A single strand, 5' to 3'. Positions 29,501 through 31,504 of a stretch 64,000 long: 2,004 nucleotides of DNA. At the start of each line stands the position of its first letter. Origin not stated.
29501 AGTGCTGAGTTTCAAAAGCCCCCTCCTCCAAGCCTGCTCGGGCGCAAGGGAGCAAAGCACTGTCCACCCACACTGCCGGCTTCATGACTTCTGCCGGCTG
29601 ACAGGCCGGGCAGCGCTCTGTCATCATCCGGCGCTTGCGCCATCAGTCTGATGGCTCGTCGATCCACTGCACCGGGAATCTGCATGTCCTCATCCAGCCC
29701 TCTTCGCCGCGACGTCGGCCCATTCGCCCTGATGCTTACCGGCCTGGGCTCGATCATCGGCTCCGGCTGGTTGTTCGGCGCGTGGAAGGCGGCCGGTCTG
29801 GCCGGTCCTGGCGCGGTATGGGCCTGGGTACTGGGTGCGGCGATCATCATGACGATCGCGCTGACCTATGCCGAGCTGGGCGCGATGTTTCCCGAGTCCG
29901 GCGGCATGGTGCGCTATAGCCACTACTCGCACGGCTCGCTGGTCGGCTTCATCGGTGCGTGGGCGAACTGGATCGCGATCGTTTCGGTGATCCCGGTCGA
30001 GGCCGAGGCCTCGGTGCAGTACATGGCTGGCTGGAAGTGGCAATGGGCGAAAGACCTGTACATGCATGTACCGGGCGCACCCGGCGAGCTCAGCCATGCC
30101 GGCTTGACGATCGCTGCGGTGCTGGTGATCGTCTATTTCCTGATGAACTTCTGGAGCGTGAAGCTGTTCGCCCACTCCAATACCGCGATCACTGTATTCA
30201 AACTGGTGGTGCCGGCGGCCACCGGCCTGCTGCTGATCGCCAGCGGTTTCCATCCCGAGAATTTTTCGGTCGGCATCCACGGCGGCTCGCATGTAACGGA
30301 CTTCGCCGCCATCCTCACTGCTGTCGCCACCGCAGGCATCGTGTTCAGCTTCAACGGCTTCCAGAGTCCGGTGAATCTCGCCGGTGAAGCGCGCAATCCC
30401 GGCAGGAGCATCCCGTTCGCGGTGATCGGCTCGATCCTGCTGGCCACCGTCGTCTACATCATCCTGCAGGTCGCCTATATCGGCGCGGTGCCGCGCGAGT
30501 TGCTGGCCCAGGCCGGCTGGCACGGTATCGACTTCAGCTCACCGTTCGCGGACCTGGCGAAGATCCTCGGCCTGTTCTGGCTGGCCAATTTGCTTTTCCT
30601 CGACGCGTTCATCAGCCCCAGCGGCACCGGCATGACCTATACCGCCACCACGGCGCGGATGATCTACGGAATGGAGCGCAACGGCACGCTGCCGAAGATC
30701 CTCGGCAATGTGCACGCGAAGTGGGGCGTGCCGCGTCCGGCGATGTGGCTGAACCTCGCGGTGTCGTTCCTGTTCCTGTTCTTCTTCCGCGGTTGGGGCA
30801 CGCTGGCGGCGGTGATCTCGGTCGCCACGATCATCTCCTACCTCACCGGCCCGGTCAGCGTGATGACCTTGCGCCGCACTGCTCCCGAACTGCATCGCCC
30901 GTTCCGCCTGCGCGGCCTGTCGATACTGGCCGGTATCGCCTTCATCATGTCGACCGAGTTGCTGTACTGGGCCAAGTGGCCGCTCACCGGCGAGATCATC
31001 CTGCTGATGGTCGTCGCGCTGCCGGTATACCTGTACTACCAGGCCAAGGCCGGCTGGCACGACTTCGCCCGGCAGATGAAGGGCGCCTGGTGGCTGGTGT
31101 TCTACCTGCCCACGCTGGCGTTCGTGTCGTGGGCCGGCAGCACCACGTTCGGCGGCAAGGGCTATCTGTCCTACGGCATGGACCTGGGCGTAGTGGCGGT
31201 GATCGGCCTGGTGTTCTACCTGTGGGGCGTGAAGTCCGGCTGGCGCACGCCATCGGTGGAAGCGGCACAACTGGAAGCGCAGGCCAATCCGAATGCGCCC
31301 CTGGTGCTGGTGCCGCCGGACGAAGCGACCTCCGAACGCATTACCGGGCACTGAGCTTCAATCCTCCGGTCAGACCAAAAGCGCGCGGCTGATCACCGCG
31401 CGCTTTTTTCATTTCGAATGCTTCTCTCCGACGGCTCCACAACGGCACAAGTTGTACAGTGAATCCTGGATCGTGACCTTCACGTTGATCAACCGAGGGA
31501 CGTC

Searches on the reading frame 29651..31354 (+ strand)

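Call 60: search_protein_families(library=pfam, proteins=[window:29651-31354:+], max_evalue=0.00001)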
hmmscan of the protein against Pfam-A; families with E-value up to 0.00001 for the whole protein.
window:29651-31354:+ (567 aa): 2 families
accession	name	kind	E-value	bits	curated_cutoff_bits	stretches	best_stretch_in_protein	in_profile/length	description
PF13520.12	AA_permease_2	-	7.5e-47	160.6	27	1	25-441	4-404/427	Amino acid permease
PF00324.27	AA_permease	-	2.3e-36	125.9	24.6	1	28-398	3-359/470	Amino acid permease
